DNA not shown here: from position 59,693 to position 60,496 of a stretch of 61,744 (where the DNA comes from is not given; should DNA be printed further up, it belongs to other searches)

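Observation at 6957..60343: Eighteen copies of a cysteine-pair SLH-like repeat form an invariant C-terminal triple module on six unrelated secreted enzymes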

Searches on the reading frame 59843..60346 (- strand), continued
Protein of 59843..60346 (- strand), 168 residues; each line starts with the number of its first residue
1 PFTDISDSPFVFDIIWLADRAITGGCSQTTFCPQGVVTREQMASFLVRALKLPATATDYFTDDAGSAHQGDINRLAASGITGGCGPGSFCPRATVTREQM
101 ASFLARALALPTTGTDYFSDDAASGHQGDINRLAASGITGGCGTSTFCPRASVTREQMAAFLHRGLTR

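Call 40: search_protein_families(library=pfam, alignment_id=A2, max_evalue=0.00001)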
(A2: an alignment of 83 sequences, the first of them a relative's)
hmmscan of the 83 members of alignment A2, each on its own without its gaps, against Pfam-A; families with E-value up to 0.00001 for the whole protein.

A. member 1, L001:2140-3534:+ (465 aa): 2 families
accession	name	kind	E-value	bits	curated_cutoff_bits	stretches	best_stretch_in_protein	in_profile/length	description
PF00704.34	Glyco_hydro_18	-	3.3e-35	122.7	29.6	1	8-283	60-317/317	Glycosyl hydrolases family 18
PF00395.25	SLH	-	3.1e-12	46.7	20.8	0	364-401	4-44/44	S-layer homology domain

B. families by the number of members that match (of 83 scanned): 17 families
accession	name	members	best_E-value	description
PF00395.25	SLH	83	4.4e-24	S-layer homology domain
PF00082.27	Peptidase_S8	17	2.3e-58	Subtilase family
PF00704.34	Glyco_hydro_18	11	1.8e-36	Glycosyl hydrolases family 18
PF07995.17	GSDH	10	2.9e-44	Glucose / Sorbosone dehydrogenase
PF13205.12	Big_5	10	1.3e-17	Bacterial Ig-like domain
PF00188.32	CAP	6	2.4e-12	Cysteine-rich secretory protein family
PF22148.1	Fervidolysin_NPro-like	6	1.5e-09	Fervidolysin N-terminal prodomain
PF01186.22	Lysyl_oxidase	5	1.8e-13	Lysyl oxidase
PF02557.22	VanY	2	2.2e-34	D-alanyl-D-alanine carboxypeptidase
PF13860.13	FlgD_ig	2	8.9e-11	FlgD Ig-like domain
PF00149.33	Metallophos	2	4.4e-07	Calcineurin-like phosphoesterase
PF00246.29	Peptidase_M14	1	1.7e-61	Zinc carboxypeptidase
PF00962.28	A_deaminase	1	5.8e-21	Adenosine deaminase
PF07676.18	PD40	1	5.5e-19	WD40-like Beta Propeller Repeat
PF02369.22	Big_1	1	2.3e-08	Bacterial Ig-like domain (group 1)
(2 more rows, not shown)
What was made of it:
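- On SLH domain (Pfam PF00395 / PROSITE PS51272): 83/83 related ORFs are positive (call 40).
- General anchor role: 83/83 related ORFs are SLH-positive with varied cargo, namely S8, GH18, GSDH, CAP, LOX, VanY, M14 and phosphoesterase (call 40).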

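Call 44: search_protein_representatives(alignment_id=A1)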
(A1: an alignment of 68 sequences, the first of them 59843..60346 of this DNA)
Query: 68 sequences, 209 profile positions. Proteins with E-value up to 0.001 (for the whole library): 126095; up to 1e-10: 58291; up to 1e-30: 7828. The best 150 are listed.
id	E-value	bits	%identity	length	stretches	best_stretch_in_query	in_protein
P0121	4.9e-170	578.0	-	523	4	24-192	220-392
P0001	4.5e-159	542.2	-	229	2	27-193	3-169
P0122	2.0e-148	507.5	-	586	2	25-193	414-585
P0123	4.5e-136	467.1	-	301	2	28-193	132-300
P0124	2.3e-129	445.2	-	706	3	26-193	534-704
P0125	5.6e-124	427.6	-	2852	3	55-194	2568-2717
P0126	6.6e-118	407.8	-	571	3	56-194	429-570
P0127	7.9e-116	401.0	-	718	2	24-193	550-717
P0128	1.4e-111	387.0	-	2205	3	26-200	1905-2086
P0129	1.3e-106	370.8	-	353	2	26-194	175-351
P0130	2.3e-105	366.8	-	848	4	24-195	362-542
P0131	8.9e-105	364.9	-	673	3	55-194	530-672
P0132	6.9e-103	358.7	-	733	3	23-195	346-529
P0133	6.4e-99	345.7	-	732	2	57-193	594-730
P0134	1.4e-98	344.7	-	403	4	23-189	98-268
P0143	1.6e-89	315.0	-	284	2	55-198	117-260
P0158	2.5e-84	298.1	-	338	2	25-194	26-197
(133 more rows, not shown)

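Call 57: list_cluster_members(proteins=[P0037, P0129, P0020, P0056, P0125, P0128, P0143, P0132, P0158, P0126])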
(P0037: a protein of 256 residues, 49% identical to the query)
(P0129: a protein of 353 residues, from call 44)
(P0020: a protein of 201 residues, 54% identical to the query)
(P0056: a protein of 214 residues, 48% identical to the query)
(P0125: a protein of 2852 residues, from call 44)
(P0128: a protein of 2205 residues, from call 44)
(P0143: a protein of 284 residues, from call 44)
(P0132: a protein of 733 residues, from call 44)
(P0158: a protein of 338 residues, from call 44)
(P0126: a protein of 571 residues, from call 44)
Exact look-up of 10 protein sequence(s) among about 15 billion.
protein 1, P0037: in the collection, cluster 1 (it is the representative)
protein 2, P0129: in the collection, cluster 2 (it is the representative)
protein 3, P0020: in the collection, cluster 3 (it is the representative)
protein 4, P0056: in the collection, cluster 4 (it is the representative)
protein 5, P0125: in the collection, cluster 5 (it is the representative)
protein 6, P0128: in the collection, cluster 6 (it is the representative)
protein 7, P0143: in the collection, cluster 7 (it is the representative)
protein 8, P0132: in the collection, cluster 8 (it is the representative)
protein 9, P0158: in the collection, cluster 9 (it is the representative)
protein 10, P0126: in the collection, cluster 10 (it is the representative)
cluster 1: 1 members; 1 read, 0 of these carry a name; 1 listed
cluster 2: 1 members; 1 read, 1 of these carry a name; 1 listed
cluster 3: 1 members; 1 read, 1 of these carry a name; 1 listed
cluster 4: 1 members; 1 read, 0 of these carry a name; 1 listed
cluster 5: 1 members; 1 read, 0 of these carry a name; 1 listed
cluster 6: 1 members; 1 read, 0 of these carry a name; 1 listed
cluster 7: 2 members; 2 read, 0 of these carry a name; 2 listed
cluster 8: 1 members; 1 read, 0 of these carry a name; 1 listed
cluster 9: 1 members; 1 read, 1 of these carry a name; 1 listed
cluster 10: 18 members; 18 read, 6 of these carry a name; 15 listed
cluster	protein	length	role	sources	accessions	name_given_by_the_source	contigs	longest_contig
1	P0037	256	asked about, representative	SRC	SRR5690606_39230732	-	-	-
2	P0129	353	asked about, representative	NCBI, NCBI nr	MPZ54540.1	MAG: hypothetical protein GEU79_17740, partial [Acidimicrobiia bacterium] | hypothetical protein [Acidimicrobiia bacterium]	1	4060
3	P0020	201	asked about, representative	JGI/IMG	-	hypothetical protein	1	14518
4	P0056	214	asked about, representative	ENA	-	-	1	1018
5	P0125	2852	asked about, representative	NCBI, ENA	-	-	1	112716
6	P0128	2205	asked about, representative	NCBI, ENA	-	-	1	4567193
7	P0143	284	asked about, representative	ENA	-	-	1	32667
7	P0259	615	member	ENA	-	-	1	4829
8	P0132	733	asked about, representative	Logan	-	-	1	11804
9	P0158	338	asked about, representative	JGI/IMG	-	hypothetical protein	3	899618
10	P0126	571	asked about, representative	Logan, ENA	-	-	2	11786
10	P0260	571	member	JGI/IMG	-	hypothetical protein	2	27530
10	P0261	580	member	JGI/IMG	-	hypothetical protein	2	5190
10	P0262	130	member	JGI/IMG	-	hypothetical protein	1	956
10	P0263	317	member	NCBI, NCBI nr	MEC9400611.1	MAG: D-alanyl-D-alanine carboxypeptidase family protein, partial [Myxococcota bacterium] | D-alanyl-D-alanine carboxypeptidase family protein [Myxococcota bacterium]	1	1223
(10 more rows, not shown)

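Call 58: find_encoding_contigs(protein=P0128, flank=3000, max_places=2)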
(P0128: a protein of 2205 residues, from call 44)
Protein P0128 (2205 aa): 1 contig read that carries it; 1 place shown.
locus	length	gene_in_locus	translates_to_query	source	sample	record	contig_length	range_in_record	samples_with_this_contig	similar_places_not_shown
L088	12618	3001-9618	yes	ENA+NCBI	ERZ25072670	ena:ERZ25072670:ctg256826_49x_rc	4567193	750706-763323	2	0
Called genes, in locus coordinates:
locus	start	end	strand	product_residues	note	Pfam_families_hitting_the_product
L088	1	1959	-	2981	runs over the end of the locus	-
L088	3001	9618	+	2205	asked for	PF13753:SWM_repeat, PF12733:Cadherin-like, PF13753:SWM_repeat, PF12733:Cadherin-like, PF00395:SLH (faint)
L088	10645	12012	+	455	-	-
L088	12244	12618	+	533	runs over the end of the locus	-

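Call 59: find_encoding_contigs(protein=P0158, flank=3000, max_places=2)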
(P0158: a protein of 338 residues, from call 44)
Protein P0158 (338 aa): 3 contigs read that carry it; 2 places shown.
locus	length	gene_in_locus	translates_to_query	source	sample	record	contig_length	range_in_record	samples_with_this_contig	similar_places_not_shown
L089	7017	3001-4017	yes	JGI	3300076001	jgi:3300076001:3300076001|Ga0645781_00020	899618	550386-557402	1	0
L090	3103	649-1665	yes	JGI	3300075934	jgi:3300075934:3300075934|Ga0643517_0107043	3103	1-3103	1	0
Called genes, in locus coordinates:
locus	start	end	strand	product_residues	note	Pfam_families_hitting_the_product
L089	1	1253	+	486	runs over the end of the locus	PF00395:SLH (faint)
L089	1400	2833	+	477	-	-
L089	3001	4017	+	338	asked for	PF00395:SLH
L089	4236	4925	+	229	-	PF00395:SLH (weak)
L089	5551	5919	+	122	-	-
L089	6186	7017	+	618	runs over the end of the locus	-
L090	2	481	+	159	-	?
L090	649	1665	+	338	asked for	PF00395:SLH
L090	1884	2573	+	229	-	-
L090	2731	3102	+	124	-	?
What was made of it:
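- Tried and rejected: (6) Taxon identification of the large-contig homologues P0128 and P0158 (calls 57-59).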
